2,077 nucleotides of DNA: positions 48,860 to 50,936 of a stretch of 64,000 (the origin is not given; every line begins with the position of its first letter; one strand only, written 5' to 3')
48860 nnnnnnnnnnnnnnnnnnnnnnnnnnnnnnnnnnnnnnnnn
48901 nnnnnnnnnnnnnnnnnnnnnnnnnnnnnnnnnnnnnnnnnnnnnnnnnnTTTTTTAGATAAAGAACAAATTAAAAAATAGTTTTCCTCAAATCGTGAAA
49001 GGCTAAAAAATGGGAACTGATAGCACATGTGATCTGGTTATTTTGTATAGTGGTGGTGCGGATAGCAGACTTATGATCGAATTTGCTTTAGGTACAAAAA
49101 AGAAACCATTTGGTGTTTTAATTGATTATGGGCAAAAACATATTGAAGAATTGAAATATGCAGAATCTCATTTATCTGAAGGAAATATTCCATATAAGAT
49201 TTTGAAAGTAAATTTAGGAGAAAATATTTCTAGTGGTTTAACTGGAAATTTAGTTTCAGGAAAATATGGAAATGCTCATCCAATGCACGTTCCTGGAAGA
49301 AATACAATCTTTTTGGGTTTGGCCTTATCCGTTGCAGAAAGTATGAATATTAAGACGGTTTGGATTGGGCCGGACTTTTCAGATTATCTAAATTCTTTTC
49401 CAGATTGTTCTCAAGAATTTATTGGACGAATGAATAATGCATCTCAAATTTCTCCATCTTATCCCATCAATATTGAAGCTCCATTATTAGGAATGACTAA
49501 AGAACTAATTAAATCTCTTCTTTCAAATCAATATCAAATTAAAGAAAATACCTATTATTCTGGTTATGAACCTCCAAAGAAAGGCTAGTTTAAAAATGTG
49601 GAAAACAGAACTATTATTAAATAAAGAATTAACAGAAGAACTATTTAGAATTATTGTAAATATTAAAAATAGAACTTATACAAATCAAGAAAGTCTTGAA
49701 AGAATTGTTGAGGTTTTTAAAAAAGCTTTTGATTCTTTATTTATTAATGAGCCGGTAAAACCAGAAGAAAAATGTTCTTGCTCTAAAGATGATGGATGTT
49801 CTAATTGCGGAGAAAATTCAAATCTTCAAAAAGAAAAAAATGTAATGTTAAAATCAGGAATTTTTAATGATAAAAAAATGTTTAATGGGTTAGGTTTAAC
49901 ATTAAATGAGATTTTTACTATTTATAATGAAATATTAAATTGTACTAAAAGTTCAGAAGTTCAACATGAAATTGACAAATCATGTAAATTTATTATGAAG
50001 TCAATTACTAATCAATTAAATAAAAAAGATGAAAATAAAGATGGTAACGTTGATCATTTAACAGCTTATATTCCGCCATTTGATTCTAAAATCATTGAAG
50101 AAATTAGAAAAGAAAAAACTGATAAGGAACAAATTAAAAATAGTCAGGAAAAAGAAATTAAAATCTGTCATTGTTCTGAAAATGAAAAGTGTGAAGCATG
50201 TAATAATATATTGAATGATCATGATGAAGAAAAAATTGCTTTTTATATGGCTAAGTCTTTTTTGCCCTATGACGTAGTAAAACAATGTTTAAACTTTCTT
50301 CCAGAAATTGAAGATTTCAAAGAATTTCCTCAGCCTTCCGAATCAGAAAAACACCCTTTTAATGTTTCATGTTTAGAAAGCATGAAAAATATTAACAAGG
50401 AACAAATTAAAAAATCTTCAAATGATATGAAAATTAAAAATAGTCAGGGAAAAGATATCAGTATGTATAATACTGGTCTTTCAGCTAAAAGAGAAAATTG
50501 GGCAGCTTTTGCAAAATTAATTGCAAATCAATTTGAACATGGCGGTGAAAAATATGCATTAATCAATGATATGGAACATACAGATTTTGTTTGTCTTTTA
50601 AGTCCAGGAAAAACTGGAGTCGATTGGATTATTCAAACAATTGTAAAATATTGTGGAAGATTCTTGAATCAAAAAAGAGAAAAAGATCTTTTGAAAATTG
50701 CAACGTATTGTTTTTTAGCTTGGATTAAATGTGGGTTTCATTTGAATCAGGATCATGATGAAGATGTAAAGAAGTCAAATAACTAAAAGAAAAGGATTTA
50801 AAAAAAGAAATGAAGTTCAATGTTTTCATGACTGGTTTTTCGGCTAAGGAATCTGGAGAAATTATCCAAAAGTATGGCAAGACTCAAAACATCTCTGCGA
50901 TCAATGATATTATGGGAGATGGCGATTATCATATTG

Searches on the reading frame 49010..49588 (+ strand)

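Call 11: search_protein_families(library=pfam, proteins=[window:49010-49588:+], max_evalue=0.01)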
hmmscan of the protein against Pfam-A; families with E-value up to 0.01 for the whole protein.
window:49010-49588:+ (192 aa): 1 family
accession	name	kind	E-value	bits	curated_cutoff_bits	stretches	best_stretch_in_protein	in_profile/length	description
PF06508.19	QueC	-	9e-30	104.2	22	1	10-188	3-186/210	Queuosine biosynthesis protein QueC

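Call 12: search_protein_families(library=phrogs, proteins=[window:49010-49588:+], max_evalue=0.001)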
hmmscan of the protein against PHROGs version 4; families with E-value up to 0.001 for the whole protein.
window:49010-49588:+ (192 aa): 1 family
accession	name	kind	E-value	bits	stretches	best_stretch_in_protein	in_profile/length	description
phrog_1550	-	moron, auxiliary metabolic gene and host takeover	4.6e-25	89.2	1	9-177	148-317/418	QueC-like queuosine biosynthesis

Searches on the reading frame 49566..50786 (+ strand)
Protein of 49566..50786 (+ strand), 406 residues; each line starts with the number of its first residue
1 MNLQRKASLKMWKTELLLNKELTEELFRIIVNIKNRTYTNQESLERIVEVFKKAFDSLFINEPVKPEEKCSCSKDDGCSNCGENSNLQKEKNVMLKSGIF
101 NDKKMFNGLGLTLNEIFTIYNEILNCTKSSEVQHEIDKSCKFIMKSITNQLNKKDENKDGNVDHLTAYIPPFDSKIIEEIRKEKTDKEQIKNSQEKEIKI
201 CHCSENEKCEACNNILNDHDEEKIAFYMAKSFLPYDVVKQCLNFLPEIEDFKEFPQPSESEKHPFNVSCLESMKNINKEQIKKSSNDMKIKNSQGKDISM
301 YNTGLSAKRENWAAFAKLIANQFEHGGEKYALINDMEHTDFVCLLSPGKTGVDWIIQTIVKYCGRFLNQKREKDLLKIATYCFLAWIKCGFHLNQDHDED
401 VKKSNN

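Call 11: search_protein_families(library=pfam, proteins=[window:49566-50786:+], max_evalue=0.01)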
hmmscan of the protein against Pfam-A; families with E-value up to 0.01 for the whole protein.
window:49566-50786:+ (406 aa): 0 families

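Call 12: search_protein_families(library=phrogs, proteins=[window:49566-50786:+], max_evalue=0.001)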
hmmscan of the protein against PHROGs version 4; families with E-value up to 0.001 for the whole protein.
window:49566-50786:+ (406 aa): 0 families

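Call 55: find_related_loci(query=window:49566-50786:+, collection=viral_contigs, flank=10000)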
Query window:49566-50786:+ (406 aa) in viral_contigs; peptide patterns used: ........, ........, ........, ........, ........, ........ (x = any residue, [..] = any of these).
11 stretches matched a pattern, but none encodes a relative of the query by tblastn (E <= 1e-3).
